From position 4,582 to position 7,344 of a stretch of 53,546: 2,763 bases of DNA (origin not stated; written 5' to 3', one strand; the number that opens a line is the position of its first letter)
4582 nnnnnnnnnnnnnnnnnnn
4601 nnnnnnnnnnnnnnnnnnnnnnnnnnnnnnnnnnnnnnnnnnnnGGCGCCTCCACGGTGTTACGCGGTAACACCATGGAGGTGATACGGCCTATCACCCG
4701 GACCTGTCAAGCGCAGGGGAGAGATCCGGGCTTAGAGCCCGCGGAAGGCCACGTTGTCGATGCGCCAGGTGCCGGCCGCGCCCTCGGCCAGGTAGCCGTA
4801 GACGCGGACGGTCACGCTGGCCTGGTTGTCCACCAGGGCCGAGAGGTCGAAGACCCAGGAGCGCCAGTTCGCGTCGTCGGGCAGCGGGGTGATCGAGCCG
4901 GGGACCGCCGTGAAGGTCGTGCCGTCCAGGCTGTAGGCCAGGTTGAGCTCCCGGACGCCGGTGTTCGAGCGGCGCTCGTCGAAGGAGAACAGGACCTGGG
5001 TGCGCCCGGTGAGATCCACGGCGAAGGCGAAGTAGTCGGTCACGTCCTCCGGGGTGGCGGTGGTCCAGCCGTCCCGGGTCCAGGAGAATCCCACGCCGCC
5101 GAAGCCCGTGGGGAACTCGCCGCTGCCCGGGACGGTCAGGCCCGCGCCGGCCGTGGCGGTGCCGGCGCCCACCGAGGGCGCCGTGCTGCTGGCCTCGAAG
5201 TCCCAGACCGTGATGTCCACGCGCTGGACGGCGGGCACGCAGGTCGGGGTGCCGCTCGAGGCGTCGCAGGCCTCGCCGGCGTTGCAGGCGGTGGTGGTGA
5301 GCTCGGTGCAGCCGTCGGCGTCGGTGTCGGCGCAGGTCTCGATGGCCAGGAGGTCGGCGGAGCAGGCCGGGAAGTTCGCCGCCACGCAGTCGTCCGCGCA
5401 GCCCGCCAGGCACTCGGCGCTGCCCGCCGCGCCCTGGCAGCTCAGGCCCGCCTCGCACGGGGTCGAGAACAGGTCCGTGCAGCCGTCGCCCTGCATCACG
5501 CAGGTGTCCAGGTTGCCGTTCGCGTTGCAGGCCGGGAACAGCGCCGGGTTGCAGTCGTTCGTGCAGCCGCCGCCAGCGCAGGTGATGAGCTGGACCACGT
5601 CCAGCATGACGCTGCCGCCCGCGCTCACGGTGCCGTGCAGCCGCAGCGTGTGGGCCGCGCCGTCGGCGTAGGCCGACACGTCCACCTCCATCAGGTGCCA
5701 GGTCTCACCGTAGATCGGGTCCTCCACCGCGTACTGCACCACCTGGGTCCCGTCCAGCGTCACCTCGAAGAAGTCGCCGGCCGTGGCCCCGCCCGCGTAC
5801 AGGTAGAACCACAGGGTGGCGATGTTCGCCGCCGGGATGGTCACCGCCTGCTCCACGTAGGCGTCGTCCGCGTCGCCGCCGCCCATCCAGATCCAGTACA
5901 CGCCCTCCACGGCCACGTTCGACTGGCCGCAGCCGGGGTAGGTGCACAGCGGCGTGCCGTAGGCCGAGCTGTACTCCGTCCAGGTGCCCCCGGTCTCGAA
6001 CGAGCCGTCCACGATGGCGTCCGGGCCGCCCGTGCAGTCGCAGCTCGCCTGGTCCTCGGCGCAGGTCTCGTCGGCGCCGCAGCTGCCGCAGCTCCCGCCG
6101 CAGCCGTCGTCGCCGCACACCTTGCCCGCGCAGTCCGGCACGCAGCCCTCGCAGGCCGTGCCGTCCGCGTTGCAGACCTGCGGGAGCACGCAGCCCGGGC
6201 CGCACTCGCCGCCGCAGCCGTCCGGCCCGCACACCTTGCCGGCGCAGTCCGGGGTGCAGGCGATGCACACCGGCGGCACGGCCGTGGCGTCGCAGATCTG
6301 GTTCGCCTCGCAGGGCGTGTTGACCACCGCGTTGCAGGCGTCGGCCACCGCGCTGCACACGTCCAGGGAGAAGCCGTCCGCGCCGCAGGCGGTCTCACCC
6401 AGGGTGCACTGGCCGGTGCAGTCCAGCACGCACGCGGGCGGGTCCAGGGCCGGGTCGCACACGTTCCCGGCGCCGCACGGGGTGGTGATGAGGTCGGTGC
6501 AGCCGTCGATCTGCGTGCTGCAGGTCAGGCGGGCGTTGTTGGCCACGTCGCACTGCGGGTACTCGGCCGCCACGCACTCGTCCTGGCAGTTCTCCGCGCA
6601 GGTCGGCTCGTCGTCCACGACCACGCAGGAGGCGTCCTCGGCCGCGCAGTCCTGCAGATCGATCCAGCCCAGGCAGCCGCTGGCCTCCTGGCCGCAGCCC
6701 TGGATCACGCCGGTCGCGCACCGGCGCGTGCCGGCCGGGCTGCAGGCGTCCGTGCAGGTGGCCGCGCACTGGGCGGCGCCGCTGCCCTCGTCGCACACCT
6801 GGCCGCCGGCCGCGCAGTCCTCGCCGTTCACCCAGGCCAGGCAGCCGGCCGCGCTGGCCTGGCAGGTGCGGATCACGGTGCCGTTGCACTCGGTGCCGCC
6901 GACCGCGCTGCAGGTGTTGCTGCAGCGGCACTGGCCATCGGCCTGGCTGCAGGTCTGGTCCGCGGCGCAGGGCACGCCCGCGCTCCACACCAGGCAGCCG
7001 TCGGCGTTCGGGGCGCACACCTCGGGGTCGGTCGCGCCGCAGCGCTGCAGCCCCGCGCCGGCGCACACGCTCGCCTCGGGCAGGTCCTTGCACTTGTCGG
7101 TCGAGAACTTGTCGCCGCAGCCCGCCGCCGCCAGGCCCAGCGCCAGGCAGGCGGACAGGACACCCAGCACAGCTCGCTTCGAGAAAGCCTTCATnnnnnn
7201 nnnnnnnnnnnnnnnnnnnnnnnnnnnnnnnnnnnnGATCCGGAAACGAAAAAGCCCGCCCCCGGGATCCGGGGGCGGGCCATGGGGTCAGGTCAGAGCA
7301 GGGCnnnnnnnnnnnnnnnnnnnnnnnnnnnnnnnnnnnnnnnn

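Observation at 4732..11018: Recent tandem duplication (exact 3824-bp period) creating two giant cysteine-rich lipoprotein paralogs, with near-identical about 1.9 kb 5' blocks and divergent 3' ends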

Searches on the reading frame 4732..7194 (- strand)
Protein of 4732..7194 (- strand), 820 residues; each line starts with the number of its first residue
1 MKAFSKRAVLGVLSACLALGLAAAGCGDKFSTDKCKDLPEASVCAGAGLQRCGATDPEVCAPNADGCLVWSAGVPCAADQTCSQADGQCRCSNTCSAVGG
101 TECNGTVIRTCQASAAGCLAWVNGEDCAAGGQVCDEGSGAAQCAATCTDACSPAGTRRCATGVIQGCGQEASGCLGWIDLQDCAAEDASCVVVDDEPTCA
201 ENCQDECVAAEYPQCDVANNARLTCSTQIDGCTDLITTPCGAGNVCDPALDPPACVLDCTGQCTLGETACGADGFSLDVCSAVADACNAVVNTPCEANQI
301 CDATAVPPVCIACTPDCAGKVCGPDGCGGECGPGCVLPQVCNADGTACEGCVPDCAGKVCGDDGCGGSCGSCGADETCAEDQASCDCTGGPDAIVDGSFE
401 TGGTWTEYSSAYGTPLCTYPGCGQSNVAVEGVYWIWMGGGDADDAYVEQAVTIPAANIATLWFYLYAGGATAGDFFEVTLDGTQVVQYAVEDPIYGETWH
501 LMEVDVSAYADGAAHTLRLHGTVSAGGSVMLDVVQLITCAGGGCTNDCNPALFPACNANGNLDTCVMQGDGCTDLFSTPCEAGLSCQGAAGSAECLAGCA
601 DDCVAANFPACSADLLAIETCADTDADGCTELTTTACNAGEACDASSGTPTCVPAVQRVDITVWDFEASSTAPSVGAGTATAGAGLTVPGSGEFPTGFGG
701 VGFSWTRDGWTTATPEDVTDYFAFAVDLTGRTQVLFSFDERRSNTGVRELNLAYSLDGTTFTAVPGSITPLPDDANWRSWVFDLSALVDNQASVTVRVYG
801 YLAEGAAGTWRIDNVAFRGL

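Call 6: search_protein_families(library=pfam, proteins=[window:4732-7194:-], max_evalue=0.01)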
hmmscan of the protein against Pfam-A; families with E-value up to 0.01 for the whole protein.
window:4732-7194:- (820 aa): 0 families

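Call 7: search_protein_families(library=ncbifam, proteins=[window:4732-7194:-], max_evalue=0.01)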
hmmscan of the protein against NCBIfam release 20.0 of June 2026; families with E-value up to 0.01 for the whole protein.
window:4732-7194:- (820 aa): 1 family
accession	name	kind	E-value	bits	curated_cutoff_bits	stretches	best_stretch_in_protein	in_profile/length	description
NF038128.1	choice_anch_J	domain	0.00054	20.2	30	1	726-816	70-161/162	choice-of-anchor J domain-containing protein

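Call 9: find_encoding_contigs(protein=window:4732-7194:-, flank=10000, max_places=6)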
Protein window:4732-7194:- (820 aa): 2 contigs read that carry it; 1 place shown.
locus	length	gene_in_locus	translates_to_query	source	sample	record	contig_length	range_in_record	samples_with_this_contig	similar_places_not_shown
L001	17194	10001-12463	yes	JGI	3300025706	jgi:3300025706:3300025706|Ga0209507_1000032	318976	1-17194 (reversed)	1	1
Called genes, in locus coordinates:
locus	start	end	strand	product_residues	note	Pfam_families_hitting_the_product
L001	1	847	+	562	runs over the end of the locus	PF00873:ACR_tran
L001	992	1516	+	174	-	-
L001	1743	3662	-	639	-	PF00989:PAS (faint), PF08448:PAS_4 (weak), PF12860:PAS_7 (faint), PF08448:PAS_4, PF13426:PAS_9, PF00512:HisKA, PF02518:HATPase_c, PF00072:Response_reg, +1 more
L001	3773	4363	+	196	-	PF02545:Maf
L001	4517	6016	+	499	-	PF00092:VWA, PF13519:VWA_2, PF13768:VWA_3 (weak)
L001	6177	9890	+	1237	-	PF23759:GBD_T9SS_assoc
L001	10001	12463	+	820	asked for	-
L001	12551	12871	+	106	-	-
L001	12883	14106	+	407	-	-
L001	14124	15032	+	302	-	PF01297:ZnuA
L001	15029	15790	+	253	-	PF00005:ABC_tran, PF13304:AAA_21 (faint)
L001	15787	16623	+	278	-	PF00950:ABC-3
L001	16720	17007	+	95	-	PF00166:Cpn10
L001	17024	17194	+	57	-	?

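Call 30: find_related_loci(query=window:4732-7194:-, collection=metagenome_contigs, flank=10000)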
Query window:4732-7194:- (820 aa) in metagenome_contigs; peptide patterns used: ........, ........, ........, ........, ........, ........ (x = any residue, [..] = any of these).
18 stretches matched a pattern, but none encodes a relative of the query by tblastn (E <= 1e-3).

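Call 35: search_solved_structures(query=window:4732-7194:-, max_evalue=1)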
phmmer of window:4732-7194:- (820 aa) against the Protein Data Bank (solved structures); distinct sequences matched with E-value up to 1: 0.

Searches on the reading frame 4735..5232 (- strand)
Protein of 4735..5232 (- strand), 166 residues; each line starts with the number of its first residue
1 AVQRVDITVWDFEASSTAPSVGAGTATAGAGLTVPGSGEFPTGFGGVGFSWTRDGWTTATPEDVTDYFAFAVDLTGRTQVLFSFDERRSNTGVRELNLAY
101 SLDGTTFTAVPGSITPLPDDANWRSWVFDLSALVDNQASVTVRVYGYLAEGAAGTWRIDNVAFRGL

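Call 37: search_protein_families(library=pfam, proteins=[window:4735-5232:-], max_evalue=1)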
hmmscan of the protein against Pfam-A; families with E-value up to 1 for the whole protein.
window:4735-5232:- (166 aa): 0 families

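Call 42: find_homologous_proteins(query=window:4735-5232:-, max_evalue=0.001)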
Query window:4735-5232:- (166 aa): 2 proteins with E <= 0.001 among 263 candidates.
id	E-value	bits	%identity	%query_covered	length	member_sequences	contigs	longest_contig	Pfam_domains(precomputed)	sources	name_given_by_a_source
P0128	3.9e-12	64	43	70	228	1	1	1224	-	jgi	-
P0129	7.0e-9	54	45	60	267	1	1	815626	PF18962.8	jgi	jgi:hypothetical protein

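Call 53: predict_structure(alignment_id=A3)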
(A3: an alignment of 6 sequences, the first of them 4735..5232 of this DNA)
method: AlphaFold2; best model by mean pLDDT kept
length: 166 residues; sequences in the alignment: 6
mean_pLDDT: 87.8   pTM: 0.86
mean pLDDT of the five models: 87.8, 84.2, 83.4, 83.2, 58.3
residues with pLDDT >= 90: 107; 70-90: 42; 50-70: 10; < 50: 7
segments of 3 or more residues with pLDDT < 50: 41-47
pLDDT, mean of each block of 10 residues (from residue 1): 88 83 94 70 52 89 91 95 92 94 95 89 91 94 95 87 96
secondary structure, 60 per line:
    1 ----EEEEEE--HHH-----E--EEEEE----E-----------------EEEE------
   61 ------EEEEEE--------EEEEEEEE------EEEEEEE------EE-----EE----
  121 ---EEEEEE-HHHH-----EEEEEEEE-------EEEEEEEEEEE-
elements in order: E5-10 E24-28 E51-54 E67-72 E81-88 E95-101 E124-129 H131-134 E140-147 E155-165

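Call 56: fold_search(model_id=the predicted structure, library=pdb)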
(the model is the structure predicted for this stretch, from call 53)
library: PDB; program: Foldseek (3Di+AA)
matches with E <= 10: 1784; with E <= 0.001: 117
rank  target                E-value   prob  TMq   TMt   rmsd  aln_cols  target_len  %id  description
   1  8a28_A                3.8e-06  1.00  0.54  0.26   6.8       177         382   13  Structure of the astacin zymogen of LAST-MAM from Limulus polyphemus (released 2022-10-19)
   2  2y64_A                7.5e-06  1.00  0.50  0.50   7.9       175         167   12  Xylopentaose binding mutated (X-2 L110F) CBM4-2 Carbohydrate Binding Module from a Thermostable Rhodothermus marinus X (released 2012-03-07)
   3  2y6j                  8.5e-06  1.00  0.40  0.40   9.5       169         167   13  X-2 engineered mutated CBM4-2 Carbohydrate Binding Module from a Thermostable Rhodothermus marinus Xylanase (released 2012-03-07)
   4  4bj0_A                1.3e-05  1.00  0.53  0.53   5.3       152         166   11  Xyloglucan binding module (CBM4-2 X2-L110F) in complex with branched xyloses (released 2014-04-23)
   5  3a7q_A                2.6e-05  1.00  0.55  0.16   6.2       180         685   16  Structural basis for specific recognition of reelin by its receptors (released 2010-03-23)
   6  1k42_MODEL_1_A        3.3e-05  1.00  0.52  0.52   6.8       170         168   10  The Solution Structure of the CBM4-2 Carbohydrate Binding Module from a Thermostable Rhodothermus marinus Xyla (released 2002-05-29)
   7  6al7_A                4.1e-05  1.00  0.38  0.34  10.9       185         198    9  Crystal structure HpiC1 F138S (released 2018-03-07)
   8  6al8_A                4.6e-05  1.00  0.39  0.34  10.8       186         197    9  Crystal structure HpiC1 Y101F/F138S (released 2018-03-07)
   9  1ulo                  6.1e-05  1.00  0.46  0.49   6.2       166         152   11  N-TERMINAL CELLULOSE-BINDING DOMAIN FROM CELLULOMONAS FIMI BETA-1,4-GLUCANASE C, NMR, MINIMIZED AVERAGE STRUCTURE (released 1997-04-01)
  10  2y6k_A                6.5e-05  1.00  0.43  0.43  10.6       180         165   12  Xylotetraose bound to X-2 engineered mutated CBM4-2 Carbohydrate Binding Module from a Thermostable Rhodothermus marin (released 2012-03-07)
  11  5b4x_A                6.9e-05  1.00  0.52  0.15   5.6       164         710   18  Crystal structure of the ApoER2 ectodomain in complex with the Reelin R56 fragment (released 2017-04-26)
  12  5yvp_A                6.9e-05  1.00  0.43  0.38  10.8       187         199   11  Crystal structure of an apo form cyclase Filc1 from Fischerella sp. TAU (released 2018-11-07)
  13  3km5_A                7.3e-05  1.00  0.47  0.44   7.7       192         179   19  Crystal Structure Analysis of the K2 Cleaved Adhesin Domain of Lys-gingipain (Kgp) (released 2010-03-31)
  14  5wps                  7.3e-05  1.00  0.40  0.35  10.8       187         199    9  Crystal structure HpiC1 Y101F (released 2018-04-04)
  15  1wky                  7.7e-05  1.00  0.46  0.20   5.5       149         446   15  Crystal structure of alkaline mannanase from Bacillus sp. strain JAMB-602: catalytic domain and its Carbohydrate Binding (released 2005-06-15)
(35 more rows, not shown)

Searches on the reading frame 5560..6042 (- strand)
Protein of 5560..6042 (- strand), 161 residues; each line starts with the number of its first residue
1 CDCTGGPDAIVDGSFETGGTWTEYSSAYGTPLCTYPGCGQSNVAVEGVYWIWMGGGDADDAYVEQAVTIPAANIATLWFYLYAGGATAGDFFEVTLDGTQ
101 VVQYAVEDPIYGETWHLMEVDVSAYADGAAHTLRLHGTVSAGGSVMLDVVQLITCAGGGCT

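Call 37: search_protein_families(library=pfam, proteins=[window:5560-6042:-], max_evalue=1)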
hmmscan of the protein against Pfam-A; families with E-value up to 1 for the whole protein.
window:5560-6042:- (161 aa): 0 families

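Call 63: predict_structure(alignment_id=A4)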
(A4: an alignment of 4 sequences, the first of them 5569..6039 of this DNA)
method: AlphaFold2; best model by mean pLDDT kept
length: 157 residues; sequences in the alignment: 4
mean_pLDDT: 67.7   pTM: 0.67
mean pLDDT of the five models: 67.7, 66.8, 66.2, 66.0, 66.0
residues with pLDDT >= 90: 15; 70-90: 77; 50-70: 30; < 50: 35
segments of 3 or more residues with pLDDT < 50: 1-33
pLDDT, mean of each block of 10 residues (from residue 1): 36 38 35 53 53 61 76 84 83 92 78 82 87 81 75 68
secondary structure, 60 per line:
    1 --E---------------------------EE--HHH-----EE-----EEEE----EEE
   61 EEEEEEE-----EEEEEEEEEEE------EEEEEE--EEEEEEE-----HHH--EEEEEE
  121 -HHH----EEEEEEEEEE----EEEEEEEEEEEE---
elements in order: E50-53 E58-67 E73-83 E90-95 E98-104 E115-120 E129-138 E143-154

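Call 65: fold_search(model_id=the predicted structure, library=pdb)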
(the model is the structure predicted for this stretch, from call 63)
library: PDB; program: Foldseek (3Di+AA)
matches with E <= 10: 1420; with E <= 0.001: 29
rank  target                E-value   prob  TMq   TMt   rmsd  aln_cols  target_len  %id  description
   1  2xom_A                1.3e-04  1.00  0.47  0.50   9.3       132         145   14  Atomic resolution structure of TmCBM61 in complex with beta-1,4- galactotriose (released 2010-09-08)
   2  7vrp_A                2.5e-04  1.00  0.33  0.17  11.7       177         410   17  Structure of infectious bursal disease virus Gx strain (released 2022-03-30)
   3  2xon_L                3.7e-04  1.00  0.49  0.52   7.0       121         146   14  Structure of TmCBM61 in complex with beta-1,4-galactotriose at 1.4 A resolution (released 2010-09-08)
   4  2df7_Q                3.7e-04  0.98  0.28  0.15  12.3       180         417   17  Crystal structure of infectious bursal disease virus VP2 subviral particle (released 2006-06-27)
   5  2df7_J                3.7e-04  0.97  0.28  0.15  12.3       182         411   15  Crystal structure of infectious bursal disease virus VP2 subviral particle (released 2006-06-27)
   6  2df7_S                4.1e-04  0.98  0.28  0.15  11.8       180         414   18  Crystal structure of infectious bursal disease virus VP2 subviral particle (released 2006-06-27)
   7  2df7_A                4.3e-04  1.00  0.33  0.17   9.3       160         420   19  Crystal structure of infectious bursal disease virus VP2 subviral particle (released 2006-06-27)
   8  4gwm_B                4.6e-04  1.00  0.45  0.14   9.7       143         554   15  Crystal structure of human promeprin beta (released 2012-09-19)
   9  2df7_O                4.6e-04  1.00  0.33  0.17   9.2       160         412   19  Crystal structure of infectious bursal disease virus VP2 subviral particle (released 2006-06-27)
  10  2df7_P                5.0e-04  0.98  0.29  0.15  11.2       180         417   16  Crystal structure of infectious bursal disease virus VP2 subviral particle (released 2006-06-27)
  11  2df7_K                5.6e-04  0.97  0.28  0.15  12.4       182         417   16  Crystal structure of infectious bursal disease virus VP2 subviral particle (released 2006-06-27)
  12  2df7_N                5.9e-04  0.97  0.28  0.15  12.3       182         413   15  Crystal structure of infectious bursal disease virus VP2 subviral particle (released 2006-06-27)
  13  2df7_R                6.2e-04  0.97  0.28  0.15  11.8       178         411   15  Crystal structure of infectious bursal disease virus VP2 subviral particle (released 2006-06-27)
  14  2df7_D                6.5e-04  1.00  0.34  0.17   9.2       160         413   18  Crystal structure of infectious bursal disease virus VP2 subviral particle (released 2006-06-27)
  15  7vrp_I                6.5e-04  0.99  0.34  0.17  11.2       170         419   18  Structure of infectious bursal disease virus Gx strain (released 2022-03-30)
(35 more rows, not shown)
